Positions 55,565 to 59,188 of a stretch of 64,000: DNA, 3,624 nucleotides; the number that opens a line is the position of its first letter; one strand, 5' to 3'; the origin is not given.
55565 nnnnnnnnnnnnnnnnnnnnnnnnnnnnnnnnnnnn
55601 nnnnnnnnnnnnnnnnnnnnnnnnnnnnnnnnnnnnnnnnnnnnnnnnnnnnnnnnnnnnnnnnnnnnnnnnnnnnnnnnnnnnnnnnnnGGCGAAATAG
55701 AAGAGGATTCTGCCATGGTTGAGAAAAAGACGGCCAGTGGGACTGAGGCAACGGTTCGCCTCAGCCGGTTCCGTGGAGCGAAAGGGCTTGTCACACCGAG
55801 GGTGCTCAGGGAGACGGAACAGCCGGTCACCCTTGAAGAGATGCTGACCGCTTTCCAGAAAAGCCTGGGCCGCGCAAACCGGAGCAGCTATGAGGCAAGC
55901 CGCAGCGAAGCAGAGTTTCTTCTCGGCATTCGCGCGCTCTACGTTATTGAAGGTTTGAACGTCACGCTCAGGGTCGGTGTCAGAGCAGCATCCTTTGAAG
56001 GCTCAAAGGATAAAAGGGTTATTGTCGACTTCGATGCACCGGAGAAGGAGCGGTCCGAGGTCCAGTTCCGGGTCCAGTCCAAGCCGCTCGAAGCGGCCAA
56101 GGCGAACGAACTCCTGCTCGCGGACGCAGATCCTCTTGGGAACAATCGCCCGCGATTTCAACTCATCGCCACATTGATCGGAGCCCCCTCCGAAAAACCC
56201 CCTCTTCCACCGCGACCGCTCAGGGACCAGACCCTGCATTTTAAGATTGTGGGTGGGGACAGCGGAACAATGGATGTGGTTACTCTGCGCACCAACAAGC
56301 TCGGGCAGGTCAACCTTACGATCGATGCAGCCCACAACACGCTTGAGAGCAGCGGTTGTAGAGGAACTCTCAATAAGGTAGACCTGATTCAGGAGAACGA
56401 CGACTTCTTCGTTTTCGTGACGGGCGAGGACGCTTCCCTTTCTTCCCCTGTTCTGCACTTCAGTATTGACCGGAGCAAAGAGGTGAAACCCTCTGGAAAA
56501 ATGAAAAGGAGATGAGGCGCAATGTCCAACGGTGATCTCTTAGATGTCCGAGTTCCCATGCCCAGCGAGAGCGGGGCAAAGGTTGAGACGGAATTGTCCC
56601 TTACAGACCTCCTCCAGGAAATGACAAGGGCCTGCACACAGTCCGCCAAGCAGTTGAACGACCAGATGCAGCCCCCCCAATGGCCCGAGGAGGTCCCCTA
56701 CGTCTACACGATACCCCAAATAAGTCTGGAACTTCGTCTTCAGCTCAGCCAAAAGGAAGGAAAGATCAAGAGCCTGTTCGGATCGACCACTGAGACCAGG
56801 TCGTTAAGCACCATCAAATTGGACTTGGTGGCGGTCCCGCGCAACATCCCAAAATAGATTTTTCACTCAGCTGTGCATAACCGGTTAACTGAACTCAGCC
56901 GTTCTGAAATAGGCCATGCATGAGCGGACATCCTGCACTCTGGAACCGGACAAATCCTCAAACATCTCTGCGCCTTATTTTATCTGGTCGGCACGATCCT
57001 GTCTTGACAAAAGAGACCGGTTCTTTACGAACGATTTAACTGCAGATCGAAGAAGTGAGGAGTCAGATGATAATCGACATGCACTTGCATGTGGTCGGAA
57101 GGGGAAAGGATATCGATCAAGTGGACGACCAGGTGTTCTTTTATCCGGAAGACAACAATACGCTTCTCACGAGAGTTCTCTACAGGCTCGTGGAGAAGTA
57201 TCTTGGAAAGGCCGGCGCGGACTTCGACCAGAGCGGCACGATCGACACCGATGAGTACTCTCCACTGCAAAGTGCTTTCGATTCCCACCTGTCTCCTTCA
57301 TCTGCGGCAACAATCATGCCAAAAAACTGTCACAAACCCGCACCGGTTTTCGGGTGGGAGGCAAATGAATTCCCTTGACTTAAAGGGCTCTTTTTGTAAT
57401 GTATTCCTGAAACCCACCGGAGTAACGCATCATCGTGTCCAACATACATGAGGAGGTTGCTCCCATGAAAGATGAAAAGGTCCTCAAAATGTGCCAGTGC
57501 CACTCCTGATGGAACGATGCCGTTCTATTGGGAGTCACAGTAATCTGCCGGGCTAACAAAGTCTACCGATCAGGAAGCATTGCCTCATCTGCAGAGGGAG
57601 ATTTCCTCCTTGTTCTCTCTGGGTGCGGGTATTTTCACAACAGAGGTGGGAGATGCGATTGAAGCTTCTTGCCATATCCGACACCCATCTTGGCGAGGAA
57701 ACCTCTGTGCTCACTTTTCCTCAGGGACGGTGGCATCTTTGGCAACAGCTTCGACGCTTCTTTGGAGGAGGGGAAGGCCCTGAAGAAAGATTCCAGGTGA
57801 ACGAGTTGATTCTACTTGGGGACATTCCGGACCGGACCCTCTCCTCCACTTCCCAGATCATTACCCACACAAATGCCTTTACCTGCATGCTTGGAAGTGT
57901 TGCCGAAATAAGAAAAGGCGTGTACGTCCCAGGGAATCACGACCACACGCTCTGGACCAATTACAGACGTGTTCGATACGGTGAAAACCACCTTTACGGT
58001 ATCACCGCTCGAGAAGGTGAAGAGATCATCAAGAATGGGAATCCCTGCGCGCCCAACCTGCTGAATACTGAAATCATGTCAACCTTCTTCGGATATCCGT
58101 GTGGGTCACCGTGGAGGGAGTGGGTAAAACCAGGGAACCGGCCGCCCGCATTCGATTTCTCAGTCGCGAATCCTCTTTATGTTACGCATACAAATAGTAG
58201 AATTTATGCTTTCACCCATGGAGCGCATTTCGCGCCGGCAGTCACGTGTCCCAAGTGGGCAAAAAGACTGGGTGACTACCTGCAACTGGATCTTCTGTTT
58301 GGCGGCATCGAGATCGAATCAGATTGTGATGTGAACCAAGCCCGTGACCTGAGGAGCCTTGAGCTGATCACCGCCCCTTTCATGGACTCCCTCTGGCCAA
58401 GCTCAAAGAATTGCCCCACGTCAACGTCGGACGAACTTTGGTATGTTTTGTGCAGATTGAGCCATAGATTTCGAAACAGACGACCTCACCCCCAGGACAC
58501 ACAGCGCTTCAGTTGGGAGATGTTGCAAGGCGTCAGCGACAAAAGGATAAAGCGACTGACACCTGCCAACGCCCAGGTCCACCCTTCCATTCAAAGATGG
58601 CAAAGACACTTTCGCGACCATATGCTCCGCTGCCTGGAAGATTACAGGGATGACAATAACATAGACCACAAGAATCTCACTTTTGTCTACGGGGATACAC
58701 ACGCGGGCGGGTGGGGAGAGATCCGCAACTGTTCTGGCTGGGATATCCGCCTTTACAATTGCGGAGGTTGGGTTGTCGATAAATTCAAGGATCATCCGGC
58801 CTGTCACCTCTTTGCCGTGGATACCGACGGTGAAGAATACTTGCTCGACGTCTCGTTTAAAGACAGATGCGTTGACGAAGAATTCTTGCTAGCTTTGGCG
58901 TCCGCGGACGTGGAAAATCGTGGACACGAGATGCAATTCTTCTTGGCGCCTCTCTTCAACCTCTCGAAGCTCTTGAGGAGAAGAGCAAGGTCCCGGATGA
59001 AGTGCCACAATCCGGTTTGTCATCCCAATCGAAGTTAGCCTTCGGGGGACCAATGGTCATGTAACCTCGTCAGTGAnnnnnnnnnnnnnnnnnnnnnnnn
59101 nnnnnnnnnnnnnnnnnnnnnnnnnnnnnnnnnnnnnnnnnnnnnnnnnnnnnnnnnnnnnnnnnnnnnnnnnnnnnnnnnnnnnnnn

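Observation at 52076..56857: Candidate novel conflict/defence module: stand-alone caspase + PHP-domain protein + three tandem trypco2-like paralogues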

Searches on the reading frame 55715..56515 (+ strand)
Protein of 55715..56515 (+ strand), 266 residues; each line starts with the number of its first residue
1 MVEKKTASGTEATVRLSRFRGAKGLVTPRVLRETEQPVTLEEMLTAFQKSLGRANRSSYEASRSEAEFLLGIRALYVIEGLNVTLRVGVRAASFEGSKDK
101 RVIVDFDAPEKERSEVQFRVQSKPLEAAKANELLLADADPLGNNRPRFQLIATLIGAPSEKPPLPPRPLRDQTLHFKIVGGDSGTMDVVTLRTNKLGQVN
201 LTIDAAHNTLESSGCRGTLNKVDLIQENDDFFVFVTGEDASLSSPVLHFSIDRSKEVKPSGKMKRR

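Call 3: search_protein_families(library=pfam, proteins=[window:55715-56515:+], max_evalue=0.1)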
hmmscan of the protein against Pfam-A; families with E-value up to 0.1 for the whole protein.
window:55715-56515:+ (266 aa): 0 families

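Call 4: search_protein_families(library=ncbifam, proteins=[window:55715-56515:+], max_evalue=0.1)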
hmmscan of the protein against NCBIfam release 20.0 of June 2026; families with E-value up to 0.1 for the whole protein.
window:55715-56515:+ (266 aa): 0 families

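Call 5: search_protein_families(library=padloc, proteins=[window:55715-56515:+], max_evalue=0.1)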
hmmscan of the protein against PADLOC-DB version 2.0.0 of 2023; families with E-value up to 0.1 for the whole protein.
window:55715-56515:+ (266 aa): 0 families

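Call 29: find_homologous_proteins(query=window:55715-56515:+, max_evalue=0.01)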
Query window:55715-56515:+ (266 aa): 17 proteins with E <= 0.01 among 1109 candidates.
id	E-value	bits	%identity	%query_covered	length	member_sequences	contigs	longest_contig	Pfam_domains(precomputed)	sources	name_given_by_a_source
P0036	2.4e-160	550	97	100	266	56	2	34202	-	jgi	jgi:hypothetical protein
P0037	1.3e-138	478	85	100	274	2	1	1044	-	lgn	-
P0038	1.7e-130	452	81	100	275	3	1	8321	-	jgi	-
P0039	3.4e-129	448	80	100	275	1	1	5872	-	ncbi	-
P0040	4.6e-129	447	80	100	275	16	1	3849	-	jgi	jgi:hypothetical protein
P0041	7.0e-119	414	75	99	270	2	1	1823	-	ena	-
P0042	2.8e-118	412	74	99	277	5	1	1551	-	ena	-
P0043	4.8e-117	408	74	99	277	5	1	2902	-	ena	-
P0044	4.8e-117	408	75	99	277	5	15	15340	-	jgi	jgi:hypothetical protein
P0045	1.5e-115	403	73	97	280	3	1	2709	-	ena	-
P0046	4.9e-113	395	72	99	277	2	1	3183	-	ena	-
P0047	3.6e-111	389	69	99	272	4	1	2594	-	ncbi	-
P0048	6.8e-109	381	69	99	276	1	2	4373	-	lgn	-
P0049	2.1e-108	380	70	100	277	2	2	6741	-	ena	-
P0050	4.8e-107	375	68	100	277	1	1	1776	-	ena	-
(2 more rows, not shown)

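Call 31: find_encoding_contigs(protein=P0036, flank=10000, max_places=3)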
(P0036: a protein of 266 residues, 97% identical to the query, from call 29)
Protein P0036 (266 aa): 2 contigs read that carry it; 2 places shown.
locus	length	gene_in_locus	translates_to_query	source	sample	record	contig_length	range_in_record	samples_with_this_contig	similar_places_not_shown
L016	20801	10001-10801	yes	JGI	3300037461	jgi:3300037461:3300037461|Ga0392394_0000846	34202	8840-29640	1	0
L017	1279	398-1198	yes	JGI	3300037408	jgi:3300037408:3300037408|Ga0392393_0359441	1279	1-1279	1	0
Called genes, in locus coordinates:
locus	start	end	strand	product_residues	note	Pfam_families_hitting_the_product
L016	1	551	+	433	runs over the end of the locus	PF00027:cNMP_binding, PF00989:PAS, PF08448:PAS_4, PF13426:PAS_9 (weak)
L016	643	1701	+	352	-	PF01740:STAS, PF13466:STAS_2 (faint), PF02405:MlaE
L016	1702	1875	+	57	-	-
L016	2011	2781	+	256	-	PF00005:ABC_tran, PF13304:AAA_21 (faint)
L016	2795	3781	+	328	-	PF02470:MlaD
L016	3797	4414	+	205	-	PF03886:ABC_trans_aux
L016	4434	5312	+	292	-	PF00753:Lactamase_B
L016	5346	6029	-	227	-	-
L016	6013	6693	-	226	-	PF02492:cobW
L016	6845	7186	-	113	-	PF01155:HypA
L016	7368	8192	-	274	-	PF10095:DUF2333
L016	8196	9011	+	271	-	PF00072:Response_reg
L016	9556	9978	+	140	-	-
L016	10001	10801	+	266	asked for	-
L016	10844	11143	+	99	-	-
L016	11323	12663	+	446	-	PF00149:Metallophos (faint)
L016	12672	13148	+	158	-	-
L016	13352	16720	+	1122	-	PF12773:DZR, PF13240:Zn_Ribbon_1 (faint), PF00211:Guanylate_cyc, PF13191:AAA_16, PF07719:TPR_2 (faint), PF13424:TPR_12 (faint), PF00515:TPR_1 (faint), PF13181:TPR_8 (faint)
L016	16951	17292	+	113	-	-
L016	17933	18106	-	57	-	-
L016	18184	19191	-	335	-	PF08545:ACP_syn_III, PF08541:ACP_syn_III_C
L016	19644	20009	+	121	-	-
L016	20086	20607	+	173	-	-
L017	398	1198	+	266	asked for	-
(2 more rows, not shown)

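Call 68: search_protein_families(library=phrogs, proteins=[window:55715-56515:+], max_evalue=0.01)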
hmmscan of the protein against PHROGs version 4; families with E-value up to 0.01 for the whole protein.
window:55715-56515:+ (266 aa): 0 families

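Call 71: predict_structure(alignment_id=A4)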
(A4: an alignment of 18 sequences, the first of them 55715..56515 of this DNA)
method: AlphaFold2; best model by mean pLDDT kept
length: 266 residues; sequences in the alignment: 18
mean_pLDDT: 29.9   pTM: 0.19
mean pLDDT of the five models: 29.9, 28.3, 28.2, 27.7, 26.5
residues with pLDDT >= 90: 0; 70-90: 0; 50-70: 0; < 50: 266
segments of 3 or more residues with pLDDT < 50: 1-266
pLDDT, mean of each block of 10 residues (from residue 1): 32 31 32 34 42 34 26 27 26 25 28 27 26 24 26 24 26 30 33 32 40 32 28 30 28 32 34
secondary structure, 60 per line:
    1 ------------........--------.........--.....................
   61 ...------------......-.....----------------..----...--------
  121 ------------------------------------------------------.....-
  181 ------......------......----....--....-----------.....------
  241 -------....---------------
elements in order: E13-20 E29-37 H40-63 E76-81 E83-87 E175-179 E187-192 E199-204 E209-212 E215-218 E230-234 E248-251

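Call 82: search_protein_families(library=pfam, proteins=[L016:11323-12663:+], max_evalue=0.01)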
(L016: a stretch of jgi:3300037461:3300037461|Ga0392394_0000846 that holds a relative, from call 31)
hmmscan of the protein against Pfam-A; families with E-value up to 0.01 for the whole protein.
L016:11323-12663:+ (446 aa): 1 family
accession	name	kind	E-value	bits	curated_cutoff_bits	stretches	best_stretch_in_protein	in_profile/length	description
PF00149.33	Metallophos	-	4e-07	31.1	21.5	1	8-204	2-135/191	Calcineurin-like phosphoesterase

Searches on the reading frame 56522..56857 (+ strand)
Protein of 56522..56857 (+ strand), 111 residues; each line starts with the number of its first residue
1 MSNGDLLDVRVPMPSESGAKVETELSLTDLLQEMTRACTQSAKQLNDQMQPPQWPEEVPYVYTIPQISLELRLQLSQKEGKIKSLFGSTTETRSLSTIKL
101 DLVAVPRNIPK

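Call 3: search_protein_families(library=pfam, proteins=[window:56522-56857:+], max_evalue=0.1)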
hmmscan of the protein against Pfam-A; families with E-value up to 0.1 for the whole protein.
window:56522-56857:+ (111 aa): 0 families

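Call 4: search_protein_families(library=ncbifam, proteins=[window:56522-56857:+], max_evalue=0.1)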
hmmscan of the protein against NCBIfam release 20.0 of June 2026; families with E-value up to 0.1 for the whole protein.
window:56522-56857:+ (111 aa): 0 families

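Call 5: search_protein_families(library=padloc, proteins=[window:56522-56857:+], max_evalue=0.1)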
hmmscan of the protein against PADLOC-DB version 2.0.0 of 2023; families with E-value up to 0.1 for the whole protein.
window:56522-56857:+ (111 aa): 0 families

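Call 30: find_homologous_proteins(query=window:56522-56857:+, max_evalue=0.01)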
Query window:56522-56857:+ (111 aa): 14 proteins with E <= 0.01 among 17 candidates.
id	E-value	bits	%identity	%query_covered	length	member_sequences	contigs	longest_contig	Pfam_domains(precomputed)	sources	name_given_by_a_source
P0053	3.3e-61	222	95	100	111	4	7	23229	-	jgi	jgi:hypothetical protein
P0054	2.8e-60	219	94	100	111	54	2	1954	-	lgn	-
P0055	4.8e-54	199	85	100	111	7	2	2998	-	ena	-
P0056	1.7e-50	187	93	87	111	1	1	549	-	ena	-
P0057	8.7e-49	182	77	100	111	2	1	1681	-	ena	-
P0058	4.4e-48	180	80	96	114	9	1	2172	-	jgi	jgi:hypothetical protein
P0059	1.1e-47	178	76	100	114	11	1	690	-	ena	-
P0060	6.9e-47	176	80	97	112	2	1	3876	-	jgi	jgi:hypothetical protein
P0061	5.9e-46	173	78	97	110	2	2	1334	-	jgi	-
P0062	1.1e-45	172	75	99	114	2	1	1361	-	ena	-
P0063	1.6e-45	171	82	87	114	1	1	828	-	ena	-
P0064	6.3e-45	170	73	100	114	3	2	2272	-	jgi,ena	-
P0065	8.3e-43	163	70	97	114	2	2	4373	-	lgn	-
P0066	5.6e-24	102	100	47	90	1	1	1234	-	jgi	-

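Call 68: search_protein_families(library=phrogs, proteins=[window:56522-56857:+], max_evalue=0.01)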
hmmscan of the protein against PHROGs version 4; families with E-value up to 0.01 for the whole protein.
window:56522-56857:+ (111 aa): 0 families

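Call 100: search_protein_families(library=pfam, proteins=[window:56522-56857:+], max_evalue=1)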
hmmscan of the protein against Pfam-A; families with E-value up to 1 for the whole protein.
window:56522-56857:+ (111 aa): 0 families

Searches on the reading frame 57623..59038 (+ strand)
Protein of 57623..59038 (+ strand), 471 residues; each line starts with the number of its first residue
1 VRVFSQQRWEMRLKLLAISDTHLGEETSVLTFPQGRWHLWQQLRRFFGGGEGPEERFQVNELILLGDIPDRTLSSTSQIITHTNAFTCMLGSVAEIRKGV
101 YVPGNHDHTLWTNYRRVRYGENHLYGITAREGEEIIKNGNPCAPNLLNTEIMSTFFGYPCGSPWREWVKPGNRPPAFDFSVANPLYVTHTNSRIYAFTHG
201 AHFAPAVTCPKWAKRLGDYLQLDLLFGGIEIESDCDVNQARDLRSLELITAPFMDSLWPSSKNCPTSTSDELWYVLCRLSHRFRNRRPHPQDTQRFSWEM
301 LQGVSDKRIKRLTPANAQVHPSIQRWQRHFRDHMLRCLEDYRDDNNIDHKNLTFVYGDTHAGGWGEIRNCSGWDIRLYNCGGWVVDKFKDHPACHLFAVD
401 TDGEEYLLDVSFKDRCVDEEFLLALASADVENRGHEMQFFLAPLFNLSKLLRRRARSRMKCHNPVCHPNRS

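Call 3: search_protein_families(library=pfam, proteins=[window:57623-59038:+], max_evalue=0.1)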
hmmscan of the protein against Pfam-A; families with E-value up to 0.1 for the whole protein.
window:57623-59038:+ (471 aa): 0 families

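Call 4: search_protein_families(library=ncbifam, proteins=[window:57623-59038:+], max_evalue=0.1)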
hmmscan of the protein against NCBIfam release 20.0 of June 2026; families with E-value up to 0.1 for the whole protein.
window:57623-59038:+ (471 aa): 1 family
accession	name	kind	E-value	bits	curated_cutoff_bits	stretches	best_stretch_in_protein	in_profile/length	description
TIGR04123.1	P_estr_lig_assc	hypoth_equivalog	0.0012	18.3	150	1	9-109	17-113/207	ligase-associated DNA damage response endonuclease PdeM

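Call 5: search_protein_families(library=padloc, proteins=[window:57623-59038:+], max_evalue=0.1)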
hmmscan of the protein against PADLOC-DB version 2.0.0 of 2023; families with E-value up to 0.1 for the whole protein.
window:57623-59038:+ (471 aa): 1 family
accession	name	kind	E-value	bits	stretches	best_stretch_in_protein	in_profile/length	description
PDLC04908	PDC-S10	-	0.004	14.4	0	82-118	47-82/223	-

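Call 82: search_protein_families(library=pfam, proteins=[window:57623-59038:+], max_evalue=0.01)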
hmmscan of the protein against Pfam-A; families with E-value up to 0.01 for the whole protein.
window:57623-59038:+ (471 aa): 0 families
